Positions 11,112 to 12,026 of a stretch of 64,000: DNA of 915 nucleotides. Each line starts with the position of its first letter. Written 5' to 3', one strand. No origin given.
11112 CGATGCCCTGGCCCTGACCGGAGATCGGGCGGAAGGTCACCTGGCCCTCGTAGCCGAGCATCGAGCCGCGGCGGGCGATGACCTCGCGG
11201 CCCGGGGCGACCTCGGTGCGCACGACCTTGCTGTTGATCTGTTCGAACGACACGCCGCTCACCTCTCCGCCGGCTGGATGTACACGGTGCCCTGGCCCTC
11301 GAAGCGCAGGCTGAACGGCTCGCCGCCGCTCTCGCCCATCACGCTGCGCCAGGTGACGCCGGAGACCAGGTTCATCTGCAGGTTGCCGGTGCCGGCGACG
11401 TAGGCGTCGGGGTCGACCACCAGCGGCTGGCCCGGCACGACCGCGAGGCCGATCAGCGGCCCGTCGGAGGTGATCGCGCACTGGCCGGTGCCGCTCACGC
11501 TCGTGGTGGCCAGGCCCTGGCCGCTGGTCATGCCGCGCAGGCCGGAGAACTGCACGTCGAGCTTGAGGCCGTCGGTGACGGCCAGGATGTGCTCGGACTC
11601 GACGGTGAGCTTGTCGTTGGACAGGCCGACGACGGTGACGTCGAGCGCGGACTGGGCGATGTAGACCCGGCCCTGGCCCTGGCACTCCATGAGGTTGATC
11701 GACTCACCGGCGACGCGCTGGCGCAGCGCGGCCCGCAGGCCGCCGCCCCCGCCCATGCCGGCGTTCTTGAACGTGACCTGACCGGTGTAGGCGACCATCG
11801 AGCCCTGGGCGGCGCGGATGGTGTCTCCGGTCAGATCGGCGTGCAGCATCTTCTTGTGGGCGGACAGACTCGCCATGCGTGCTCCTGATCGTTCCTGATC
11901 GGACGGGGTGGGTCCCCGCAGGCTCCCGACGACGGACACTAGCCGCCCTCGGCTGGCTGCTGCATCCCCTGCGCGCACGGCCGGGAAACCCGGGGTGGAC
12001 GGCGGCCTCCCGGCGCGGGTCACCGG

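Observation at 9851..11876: Operon of three translationally coupled AIM24/DUF124 paralogues between menG and nuoA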

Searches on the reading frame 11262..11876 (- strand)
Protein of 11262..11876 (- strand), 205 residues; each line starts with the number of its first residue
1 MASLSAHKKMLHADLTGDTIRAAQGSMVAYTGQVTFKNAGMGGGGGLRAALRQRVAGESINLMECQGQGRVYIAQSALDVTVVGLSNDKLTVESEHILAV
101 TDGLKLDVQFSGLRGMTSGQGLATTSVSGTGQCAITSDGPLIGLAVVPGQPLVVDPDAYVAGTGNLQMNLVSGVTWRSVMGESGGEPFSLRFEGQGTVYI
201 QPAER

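Call 4: search_protein_families(library=pfam, proteins=[window:11262-11876:-], max_evalue=0.1)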
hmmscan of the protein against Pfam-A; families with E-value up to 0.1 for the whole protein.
window:11262-11876:- (205 aa): 1 family
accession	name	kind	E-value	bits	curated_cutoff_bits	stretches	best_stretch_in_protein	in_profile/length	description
PF01987.23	AIM24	-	5.3e-39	134.5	25.7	1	8-202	8-204/205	Mitochondrial biogenesis AIM24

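Call 5: search_protein_families(library=ncbifam, proteins=[window:11262-11876:-], max_evalue=0.1)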
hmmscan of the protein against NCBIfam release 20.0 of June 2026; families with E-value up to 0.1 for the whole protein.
window:11262-11876:- (205 aa): 1 family
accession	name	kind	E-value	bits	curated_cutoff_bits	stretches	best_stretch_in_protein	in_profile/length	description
TIGR00266.1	TIGR00266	hypoth_equivalog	5.7e-18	65.3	96.6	1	10-201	13-203/222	TIGR00266 family protein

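Call 16: search_solved_structures(query=window:11262-11876:-, max_evalue=1, show_alignments=1)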
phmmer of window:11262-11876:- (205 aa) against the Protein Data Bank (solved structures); distinct sequences matched with E-value up to 1: 3.
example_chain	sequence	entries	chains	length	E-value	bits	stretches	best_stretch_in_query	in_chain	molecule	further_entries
1yox_A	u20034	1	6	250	6.5e-07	32.6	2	56-134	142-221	hypothetical protein PA3696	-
2j1n_A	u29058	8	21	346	0.12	15.4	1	91-145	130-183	OUTER MEMBRANE PROTEIN C | OUTER MEMBRANE PROTEIN C PRECURSOR | Outer membrane porin C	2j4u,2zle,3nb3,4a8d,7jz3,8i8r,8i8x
6rcp_A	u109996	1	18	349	0.62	13.1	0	67-143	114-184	OmpK36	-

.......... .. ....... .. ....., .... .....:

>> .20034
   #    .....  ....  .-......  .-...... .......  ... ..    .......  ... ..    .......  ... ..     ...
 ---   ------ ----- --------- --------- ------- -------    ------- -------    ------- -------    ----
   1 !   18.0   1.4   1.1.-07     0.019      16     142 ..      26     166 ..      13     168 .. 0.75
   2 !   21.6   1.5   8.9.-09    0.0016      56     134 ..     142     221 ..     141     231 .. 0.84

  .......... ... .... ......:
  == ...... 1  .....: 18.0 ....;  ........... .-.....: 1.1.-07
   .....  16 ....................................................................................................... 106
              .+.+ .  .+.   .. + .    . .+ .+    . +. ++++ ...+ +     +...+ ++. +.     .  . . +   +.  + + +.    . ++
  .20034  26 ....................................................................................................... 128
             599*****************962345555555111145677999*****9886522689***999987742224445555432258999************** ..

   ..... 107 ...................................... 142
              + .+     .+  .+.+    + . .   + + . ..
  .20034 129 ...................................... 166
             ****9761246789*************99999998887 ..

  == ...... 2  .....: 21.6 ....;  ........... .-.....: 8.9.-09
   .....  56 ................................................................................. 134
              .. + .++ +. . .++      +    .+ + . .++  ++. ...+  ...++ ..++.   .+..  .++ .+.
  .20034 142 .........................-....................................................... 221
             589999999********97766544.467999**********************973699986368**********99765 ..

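Call 45: find_homologous_proteins(query=window:11262-11876:-, max_evalue=0.001)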
Query window:11262-11876:- (205 aa): 856 proteins with E <= 0.001 among 1715 candidates; the best 120 are listed.
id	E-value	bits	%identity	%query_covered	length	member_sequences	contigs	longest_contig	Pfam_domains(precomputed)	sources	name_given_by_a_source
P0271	2.8e-126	437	100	100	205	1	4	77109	PF01987.24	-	-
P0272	2.8e-123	427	98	100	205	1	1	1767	PF01987.24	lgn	-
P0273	1.1e-107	376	86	100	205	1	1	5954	PF01987.24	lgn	-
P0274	5.8e-107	374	83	100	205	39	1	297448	PF01987.24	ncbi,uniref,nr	ncbi:AIM24 family protein [Nocardioides sp. 1609]|uniref:AIM24 family protein n=1 Tax=Nocardioides s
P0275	6.5e-105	367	82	100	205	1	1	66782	PF01987.24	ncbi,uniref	ncbi:AIM24 family protein [Nocardioides sp. GXZ039]|uniref:AIM24 family protein n=1 Tax=Nocardioides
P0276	9.9e-105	366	84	100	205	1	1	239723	PF01987.24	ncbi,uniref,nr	ncbi:AIM24 family protein [Nocardioides litoris]|uniref:AIM24 family protein n=1 Tax=Nocardioides li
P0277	1.0e-104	366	82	100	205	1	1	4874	PF01987.24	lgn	-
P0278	2.1e-104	365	82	100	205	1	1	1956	PF01987.24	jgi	jgi:uncharacterized protein (AIM24 family)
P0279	3.1e-104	365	81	100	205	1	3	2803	PF01987.24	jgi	-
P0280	5.5e-104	364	82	100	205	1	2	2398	PF01987.24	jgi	jgi:uncharacterized protein (AIM24 family)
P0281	6.5e-104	364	82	100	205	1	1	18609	PF01987.24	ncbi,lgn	ncbi:MAG TPA: AIM24 family protein [Nocardioides sp.]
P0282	9.0e-104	363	80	100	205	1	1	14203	PF01987.24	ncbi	-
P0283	9.7e-104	363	82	100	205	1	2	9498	PF01987.24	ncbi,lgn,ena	-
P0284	1.2e-103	363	82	100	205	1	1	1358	PF01987.24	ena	-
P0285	1.4e-103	363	82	100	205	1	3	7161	PF01987.24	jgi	-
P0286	1.6e-103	363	82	100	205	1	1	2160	PF01987.24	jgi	-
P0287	2.0e-103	362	81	100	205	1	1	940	PF01987.24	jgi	jgi:uncharacterized protein (AIM24 family)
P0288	2.2e-103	362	81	100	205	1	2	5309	PF01987.24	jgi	-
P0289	2.3e-103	362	82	100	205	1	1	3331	PF01987.24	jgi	-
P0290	2.4e-103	362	81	100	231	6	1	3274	PF01987.24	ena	-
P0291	2.4e-103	362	81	100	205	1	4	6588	PF01987.24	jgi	jgi:uncharacterized protein (AIM24 family)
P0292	2.4e-103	362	82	100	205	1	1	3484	PF01987.24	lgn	-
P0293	2.7e-103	362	81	100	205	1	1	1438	PF01987.24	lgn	-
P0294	2.7e-103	362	83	100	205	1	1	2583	PF01987.24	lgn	-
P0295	4.5e-103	361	81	100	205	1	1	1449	PF01987.24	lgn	-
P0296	5.8e-103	361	81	100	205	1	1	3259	PF01987.24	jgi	jgi:uncharacterized protein (AIM24 family)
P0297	1.2e-102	360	82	100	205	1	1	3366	PF01987.24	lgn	-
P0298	1.5e-102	359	81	100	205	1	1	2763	PF01987.24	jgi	jgi:uncharacterized protein (AIM24 family)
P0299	1.7e-102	359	81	100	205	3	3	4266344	PF01987.24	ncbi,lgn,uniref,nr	ncbi:AIM24 family protein [Cellulomonas fimi]|uniref:AIM24 family protein n=1 Tax=Cellulomonas fimi 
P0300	1.8e-102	359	81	100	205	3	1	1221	PF01987.24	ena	-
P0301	2.4e-102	359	81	100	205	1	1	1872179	PF01987.24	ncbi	ncbi:AIM24 family protein [Nocardioides pacificus]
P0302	2.4e-102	359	81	100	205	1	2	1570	PF01987.24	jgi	jgi:uncharacterized protein (AIM24 family)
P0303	5.0e-102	358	80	100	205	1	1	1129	PF01987.24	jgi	jgi:uncharacterized protein (AIM24 family)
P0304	5.3e-102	358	81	100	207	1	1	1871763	PF01987.24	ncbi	ncbi:AIM24 family protein [Myroides odoratimimus subsp. xuanwuensis]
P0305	5.7e-102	357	80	100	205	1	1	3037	PF01987.24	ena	-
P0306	6.5e-102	357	80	100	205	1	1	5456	PF01987.24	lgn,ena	-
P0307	7.5e-102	357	81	100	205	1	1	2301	PF01987.24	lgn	-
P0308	9.4e-102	357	80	100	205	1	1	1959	PF01987.24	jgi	jgi:uncharacterized protein (AIM24 family)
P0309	1.1e-101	357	82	100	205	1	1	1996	PF01987.24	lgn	-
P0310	1.2e-101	356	81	100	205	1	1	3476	PF01987.24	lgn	-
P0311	1.5e-101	356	80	100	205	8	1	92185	PF01987.24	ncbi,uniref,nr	ncbi:AIM24 family protein [Cellulomonas fimi]|uniref:AIM24 family protein n=1 Tax=Cellulomonas fimi 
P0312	1.5e-101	356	80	100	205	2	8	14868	PF01987.24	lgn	-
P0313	1.8e-101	356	80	100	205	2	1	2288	PF01987.24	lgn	-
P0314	2.3e-101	355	80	100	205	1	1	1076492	PF01987.24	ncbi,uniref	ncbi:AIM24 family protein [Nocardioides marinquilinus]|uniref:AIM24 family protein n=1 Tax=Nocardioi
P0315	3.8e-101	355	80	100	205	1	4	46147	PF01987.24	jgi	jgi:uncharacterized protein (AIM24 family)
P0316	5.7e-101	354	79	100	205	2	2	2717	PF01987.24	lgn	-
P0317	6.2e-101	354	81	100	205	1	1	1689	PF01987.24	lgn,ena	-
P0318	7.4e-101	354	80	100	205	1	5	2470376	PF01987.24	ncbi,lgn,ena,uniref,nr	ncbi:AIM24 family protein [Cellulomonas biazotea]|uniref:AIM24 family protein n=1 Tax=Cellulomonas b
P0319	8.5e-101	354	80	100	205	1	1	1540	PF01987.24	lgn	-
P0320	9.3e-101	353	81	100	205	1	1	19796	PF01987.24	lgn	-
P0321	1.0e-100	353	84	96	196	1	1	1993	PF01987.24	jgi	jgi:uncharacterized protein (AIM24 family)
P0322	1.2e-100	353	80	100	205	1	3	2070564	PF01987.24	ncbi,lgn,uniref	ncbi:AIM24 family protein [Nocardioides sp.]|uniref:AIM24 family protein n=1 Tax=Nocardioides sp. Ta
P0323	1.5e-100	353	80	100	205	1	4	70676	PF01987.24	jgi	jgi:uncharacterized protein (AIM24 family)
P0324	2.5e-100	352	80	100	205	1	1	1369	PF01987.24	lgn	-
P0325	8.9e-100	350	80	100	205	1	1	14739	PF01987.24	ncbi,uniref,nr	ncbi:AIM24 family protein [Cellulomonas septica]|uniref:AIM24 family protein n=1 Tax=Cellulomonas se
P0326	9.1e-100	350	80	100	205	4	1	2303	PF01987.24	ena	-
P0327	1.3e-99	350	80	100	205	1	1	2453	PF01987.24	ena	-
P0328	3.2e-99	348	79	100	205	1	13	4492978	PF01987.24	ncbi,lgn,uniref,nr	ncbi:AIM24 family protein [Cellulomonas sp. H30R-01]|uniref:AIM24 family protein n=1 Tax=Cellulomona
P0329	3.6e-99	348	78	100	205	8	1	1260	PF01987.24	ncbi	-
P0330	6.4e-99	347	79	100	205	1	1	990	PF01987.24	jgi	jgi:uncharacterized protein (AIM24 family)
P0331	1.9e-98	346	78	100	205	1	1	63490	PF01987.24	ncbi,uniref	ncbi:conserved hypothetical protein [metagenome]|uniref:AIM24 family protein n=1 Tax=metagenome TaxI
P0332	4.8e-98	345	78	100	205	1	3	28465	PF01987.24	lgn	-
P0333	4.8e-98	345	78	100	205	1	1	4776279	PF01987.24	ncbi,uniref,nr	ncbi:AIM24 family protein [Cellulomonas sp. NS3]|uniref:AIM24 family protein n=1 Tax=Cellulomonas sp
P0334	4.8e-98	345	79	100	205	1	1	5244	PF01987.24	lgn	-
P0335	5.6e-98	344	78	100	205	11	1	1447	PF01987.24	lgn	-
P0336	6.5e-98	344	78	100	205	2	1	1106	PF01987.24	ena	-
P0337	1.7e-97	343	77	100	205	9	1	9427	PF01987.24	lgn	-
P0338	2.1e-97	343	77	100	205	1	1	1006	PF01987.24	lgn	-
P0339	2.4e-97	342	78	100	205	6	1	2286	PF01987.24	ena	-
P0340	2.5e-97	342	78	100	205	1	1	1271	PF01987.24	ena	-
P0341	3.2e-96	339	76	100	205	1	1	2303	PF01987.24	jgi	-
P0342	5.5e-96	338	77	100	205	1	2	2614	PF01987.24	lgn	-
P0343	1.0e-95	337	76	100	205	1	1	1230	PF01987.24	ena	-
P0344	1.0e-95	337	75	100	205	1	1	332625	PF01987.24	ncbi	ncbi:AIM24 family protein [Jatrophihabitans fulvus]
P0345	1.2e-95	337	78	100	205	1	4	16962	PF01987.24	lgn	-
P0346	1.7e-95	336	79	100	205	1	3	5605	PF01987.24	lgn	-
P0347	1.9e-95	336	79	100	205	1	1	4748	PF01987.24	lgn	-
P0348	4.2e-95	335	77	100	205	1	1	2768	PF01987.24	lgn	-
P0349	4.7e-95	335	76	100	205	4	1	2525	PF01987.24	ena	-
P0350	4.9e-95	335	76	100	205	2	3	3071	PF01987.24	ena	-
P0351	1.0e-94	334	77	100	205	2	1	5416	PF01987.24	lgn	-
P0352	2.3e-94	333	76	100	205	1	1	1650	PF01987.24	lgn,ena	-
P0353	3.2e-94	332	75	100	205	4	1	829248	PF01987.24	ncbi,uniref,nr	ncbi:AIM24 family protein [Cellulomonas sp. JH27-2]|uniref:AIM24 family protein n=1 Tax=Cellulomonas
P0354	3.4e-94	332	74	100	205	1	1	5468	PF01987.24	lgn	-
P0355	4.2e-94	332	77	100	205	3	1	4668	PF01987.24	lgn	-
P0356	4.2e-94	332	76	100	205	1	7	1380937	PF01987.24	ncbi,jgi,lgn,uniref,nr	ncbi:AIM24 family protein [Nocardioides alkalitolerans]|uniref:AIM24 family protein n=1 Tax=Nocardio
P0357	4.8e-94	332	76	100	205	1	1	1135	PF01987.24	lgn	-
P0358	6.9e-94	331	77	100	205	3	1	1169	PF01987.24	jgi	jgi:uncharacterized protein (AIM24 family)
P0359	6.9e-94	331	75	100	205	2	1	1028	PF01987.24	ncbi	-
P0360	7.2e-94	331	76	100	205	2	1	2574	PF01987.24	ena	-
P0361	7.8e-94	331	76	100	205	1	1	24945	PF01987.24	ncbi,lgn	ncbi:MAG TPA: AIM24 family protein [Nocardioides sp.]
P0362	1.8e-93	330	77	100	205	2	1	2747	PF01987.24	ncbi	-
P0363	2.1e-93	330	75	100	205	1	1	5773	PF01987.24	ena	-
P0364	3.5e-93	329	76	100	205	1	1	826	PF01987.24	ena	-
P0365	1.1e-92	327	75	100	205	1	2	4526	PF01987.24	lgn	-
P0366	1.1e-92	327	75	100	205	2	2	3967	PF01987.24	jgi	jgi:uncharacterized protein (AIM24 family)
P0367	1.2e-92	327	76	100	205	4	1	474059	PF01987.24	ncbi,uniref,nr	ncbi:AIM24 family protein [Nocardioides zeae]|uniref:AIM24 family protein n=1 Tax=Nocardioides imaza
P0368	1.4e-92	327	77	100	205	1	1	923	PF01987.24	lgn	-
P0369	1.5e-92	327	75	100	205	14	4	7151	PF01987.24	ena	-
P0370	1.5e-92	327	74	100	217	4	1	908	PF01987.24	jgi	jgi:uncharacterized protein (AIM24 family)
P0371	3.0e-92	326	71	100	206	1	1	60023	PF01987.24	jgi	jgi:uncharacterized protein (AIM24 family)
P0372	9.9e-92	324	75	100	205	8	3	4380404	PF01987.24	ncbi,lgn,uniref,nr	ncbi:uncharacterized protein (AIM24 family) [Nocardioides zeae]|uniref:Uncharacterized protein (AIM2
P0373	9.0e-91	321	73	100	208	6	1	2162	PF01987.24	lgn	-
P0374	9.6e-91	321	75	100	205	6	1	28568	PF01987.24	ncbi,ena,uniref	ncbi:AIM24 family protein [Nocardioides sp. DS6]|uniref:AIM24 family protein n=1 Tax=Nocardioides eb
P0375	1.2e-90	321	71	100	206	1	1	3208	PF01987.24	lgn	-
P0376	1.3e-90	320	72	100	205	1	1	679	PF01987.24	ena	-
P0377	1.5e-90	320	72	100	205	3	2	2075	PF01987.24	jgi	jgi:uncharacterized protein (AIM24 family)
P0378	1.7e-90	320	82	87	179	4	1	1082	PF01987.24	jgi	jgi:uncharacterized protein (AIM24 family)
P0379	2.2e-90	320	72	100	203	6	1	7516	PF01987.24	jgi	jgi:uncharacterized protein (AIM24 family)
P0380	2.3e-90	320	72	100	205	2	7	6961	PF01987.24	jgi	jgi:uncharacterized protein (AIM24 family)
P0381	2.7e-90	319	73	100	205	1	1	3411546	PF01987.24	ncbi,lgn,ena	-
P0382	4.2e-90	319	70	100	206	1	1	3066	PF01987.24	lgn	-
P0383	4.8e-90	319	71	100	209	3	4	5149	PF01987.24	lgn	-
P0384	5.8e-90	318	73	100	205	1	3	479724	PF01987.24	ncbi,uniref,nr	ncbi:AIM24 family protein [Nocardioides caeni]|uniref:AIM24 family protein n=1 Tax=Nocardioides caen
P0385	6.5e-90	318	72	100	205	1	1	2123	PF01987.24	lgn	-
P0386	1.3e-89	317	72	100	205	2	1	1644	PF01987.24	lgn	-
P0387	3.6e-89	316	72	100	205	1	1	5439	PF01987.24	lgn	-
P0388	3.9e-89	316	73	100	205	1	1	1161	PF01987.24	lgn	-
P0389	7.1e-89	315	71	100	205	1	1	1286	PF01987.24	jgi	jgi:uncharacterized protein (AIM24 family)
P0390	1.3e-88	314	75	100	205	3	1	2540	PF01987.24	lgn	-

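Call 47: search_protein_families(library=padloc, proteins=[window:11262-11876:-], max_evalue=0.01)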
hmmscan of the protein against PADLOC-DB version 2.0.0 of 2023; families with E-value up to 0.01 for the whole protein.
window:11262-11876:- (205 aa): 0 families

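Call 64: find_encoding_contigs(protein=P0299, flank=10000, max_places=1)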
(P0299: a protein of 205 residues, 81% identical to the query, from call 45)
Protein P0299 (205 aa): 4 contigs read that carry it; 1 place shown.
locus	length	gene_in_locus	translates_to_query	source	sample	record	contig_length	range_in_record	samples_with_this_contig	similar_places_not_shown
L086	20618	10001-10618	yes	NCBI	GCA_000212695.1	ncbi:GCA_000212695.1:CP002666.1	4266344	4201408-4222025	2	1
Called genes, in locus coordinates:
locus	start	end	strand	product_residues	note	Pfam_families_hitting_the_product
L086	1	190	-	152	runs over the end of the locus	PF09424:YqeY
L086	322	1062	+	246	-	PF04607:RelA_SpoT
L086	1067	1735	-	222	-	PF00596:Aldolase_II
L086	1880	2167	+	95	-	-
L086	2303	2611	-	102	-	-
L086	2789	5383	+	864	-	PF07992:Pyr_redox_2, PF00070:Pyr_redox, PF18267:Rubredoxin_C (weak), PF04324:Fer2_BFD, PF03460:NIR_SIR_ferr, PF01077:NIR_SIR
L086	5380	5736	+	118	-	PF13806:Rieske_2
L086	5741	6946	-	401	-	PF00070:Pyr_redox (faint), PF01266:DAO (faint), PF07992:Pyr_redox_2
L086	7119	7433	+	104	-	-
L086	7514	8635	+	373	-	PF01555:N6_N4_Mtase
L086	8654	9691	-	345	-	PF02086:MethyltransfD12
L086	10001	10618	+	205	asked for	PF01987:AIM24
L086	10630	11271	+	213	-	PF01987:AIM24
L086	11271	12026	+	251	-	PF01987:AIM24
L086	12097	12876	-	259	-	-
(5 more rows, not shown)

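Call 65: find_encoding_contigs(protein=P0344, flank=10000, max_places=1)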
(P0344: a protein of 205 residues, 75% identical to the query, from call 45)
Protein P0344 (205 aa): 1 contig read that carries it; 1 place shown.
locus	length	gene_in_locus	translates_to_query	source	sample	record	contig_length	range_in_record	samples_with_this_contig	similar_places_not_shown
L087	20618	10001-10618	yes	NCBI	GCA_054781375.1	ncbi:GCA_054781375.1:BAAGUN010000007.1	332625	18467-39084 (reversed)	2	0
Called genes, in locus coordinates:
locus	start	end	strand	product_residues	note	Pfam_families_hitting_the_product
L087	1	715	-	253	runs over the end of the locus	PF00329:Complex1_30kDa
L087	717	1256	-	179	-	PF01058:Oxidored_q6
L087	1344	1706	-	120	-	PF00507:Oxidored_q4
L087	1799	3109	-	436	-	PF01946:Thi4 (weak), PF00890:FAD_binding_2 (weak), PF01266:DAO, PF01494:FAD_binding_3, PF04820:Trp_halogenase (faint), PF05834:Lycopene_cycl (faint), PF12831:FAD_oxidored, PF01266:DAO (weak), +2 more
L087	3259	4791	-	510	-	PF07690:MFS_1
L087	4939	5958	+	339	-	PF13404:HTH_AsnC-type, PF13412:HTH_24, PF22451:NirdL-like_HTH (weak), PF01037:AsnC_trans_reg (weak), PF13404:HTH_AsnC-type, PF13412:HTH_24 (weak), PF22482:AsnC_trans_reg_3 (weak), PF01037:AsnC_trans_reg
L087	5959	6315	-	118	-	PF00254:FKBP_C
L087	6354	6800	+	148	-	PF00583:Acetyltransf_1, PF13527:Acetyltransf_9 (faint), PF13673:Acetyltransf_10, PF13508:Acetyltransf_7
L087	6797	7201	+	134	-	PF06172:Cupin_5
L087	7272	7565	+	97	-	PF01740:STAS, PF13466:STAS_2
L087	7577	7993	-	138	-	PF01740:STAS, PF13466:STAS_2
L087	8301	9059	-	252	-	PF00903:Glyoxalase (weak), PF18029:Glyoxalase_6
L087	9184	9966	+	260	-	PF03009:GDPD, PF13653:GDPD_2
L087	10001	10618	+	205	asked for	PF01987:AIM24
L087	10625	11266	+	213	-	PF01987:AIM24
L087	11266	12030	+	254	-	PF01987:AIM24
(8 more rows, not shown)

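Call 69: predict_structure(alignment_id=A4)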
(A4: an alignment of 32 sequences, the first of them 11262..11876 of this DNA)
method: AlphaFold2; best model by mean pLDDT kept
length: 205 residues; sequences in the alignment: 32
mean_pLDDT: 80.2   pTM: 0.77
mean pLDDT of the five models: 80.2, 80.2, 79.7, 79.7, 78.2
residues with pLDDT >= 90: 107; 70-90: 45; 50-70: 20; < 50: 33
segments of 3 or more residues with pLDDT < 50: 40-59, 112-121, 183-185
pLDDT, mean of each block of 10 residues (from residue 1): 94 94 90 78 37 42 89 93 95 92 83 42 81 95 96 89 91 68 62 96 74
secondary structure, 60 per line:
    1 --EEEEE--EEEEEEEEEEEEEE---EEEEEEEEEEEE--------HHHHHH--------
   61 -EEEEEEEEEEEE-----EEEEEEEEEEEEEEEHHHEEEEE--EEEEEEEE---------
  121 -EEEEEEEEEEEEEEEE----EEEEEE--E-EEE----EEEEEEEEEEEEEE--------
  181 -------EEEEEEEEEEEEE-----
elements in order: E3-7 E10-23 E27-38 H47-52 E62-73 E79-93 E97-101 E104-111 E122-137 E142-147 E152-154 E159-172 E188-200

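Call 76: search_dna_similar(query=window:11262-11876:-, collection=plasmids, mode=protein, max_evalue=0.00001, max_rows=30)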
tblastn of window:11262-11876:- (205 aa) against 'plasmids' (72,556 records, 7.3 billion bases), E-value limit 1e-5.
Records with a match: 28; places in all: 32; records where one place covers at least 80% of the query: 25.
Best place of each record, by identity: <60% 28.
By first word of the organism name: Haloarcula 6; Halobaculum 2; Tsukamurella 1; Mycolicibacterium 1; Nocardia 1; Alkaliphilus 1; Georgenia 1; Natrinema 1; Brevibacillus 1; Nonomuraea 1; and 12 more.
By predicted mobility (MOB-suite, as given by PLSDB): non-mobilizable 28.
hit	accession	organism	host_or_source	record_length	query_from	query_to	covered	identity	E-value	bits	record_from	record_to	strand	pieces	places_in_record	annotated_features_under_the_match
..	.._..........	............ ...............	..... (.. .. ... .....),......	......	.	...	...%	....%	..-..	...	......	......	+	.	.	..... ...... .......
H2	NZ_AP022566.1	Mycolicibacterium alvei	-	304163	1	205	100%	55.1%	3e-54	192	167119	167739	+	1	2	AIM24 family protein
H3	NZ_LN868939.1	Nocardia farcinica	not known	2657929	1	205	100%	54.1%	2e-45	167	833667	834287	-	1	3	none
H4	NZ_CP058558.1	Alkaliphilus sp. B6464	-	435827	20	205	91%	38.3%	2e-22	101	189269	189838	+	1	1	AIM24 family protein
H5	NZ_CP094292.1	Georgenia sp. TF02-10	microbe culture isolated from granite ...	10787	7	204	97%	33.8%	6e-17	85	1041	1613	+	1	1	AIM24 family protein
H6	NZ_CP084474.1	Natrinema sp. DC36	cell culture,sediment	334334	7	205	97%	33.5%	5e-15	80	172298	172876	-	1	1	AIM24 family protein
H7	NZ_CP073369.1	Haloarcula sinaiiensis ATCC 33800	cell culture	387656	7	205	97%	33.5%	2e-14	78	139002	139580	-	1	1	AIM24 family protein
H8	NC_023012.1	Haloarcula hispanica N601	-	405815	7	205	97%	33.5%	2e-14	78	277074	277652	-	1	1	AIM24 family protein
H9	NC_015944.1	Haloarcula hispanica ATCC 33960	-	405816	7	205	97%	33.5%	2e-14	78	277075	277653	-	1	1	AIM24 family protein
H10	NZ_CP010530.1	Haloarcula sp. CBA1115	monoisolate,Solar salt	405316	7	205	97%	33.5%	3e-14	77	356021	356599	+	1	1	AIM24 family protein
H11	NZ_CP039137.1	Haloarcula marismortui ATCC 43049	Cell culture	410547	7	205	97%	33.0%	3e-13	75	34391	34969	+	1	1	AIM24 family protein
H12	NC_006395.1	Haloarcula marismortui ATCC 43049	-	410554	7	205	97%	33.0%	3e-13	75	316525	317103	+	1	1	AIM24 family protein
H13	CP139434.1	Brevibacillus halotolerans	cell culture,freshwater soil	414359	9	205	96%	33.2%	8e-14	76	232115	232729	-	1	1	AIM24 family protein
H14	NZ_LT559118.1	Nonomuraea gerenzanensis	-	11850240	9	204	96%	33.2%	7e-15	79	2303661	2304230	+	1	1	none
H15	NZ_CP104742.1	Haloferax lucentense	-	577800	14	205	94%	33.2%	5e-11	68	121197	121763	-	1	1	AIM24 family protein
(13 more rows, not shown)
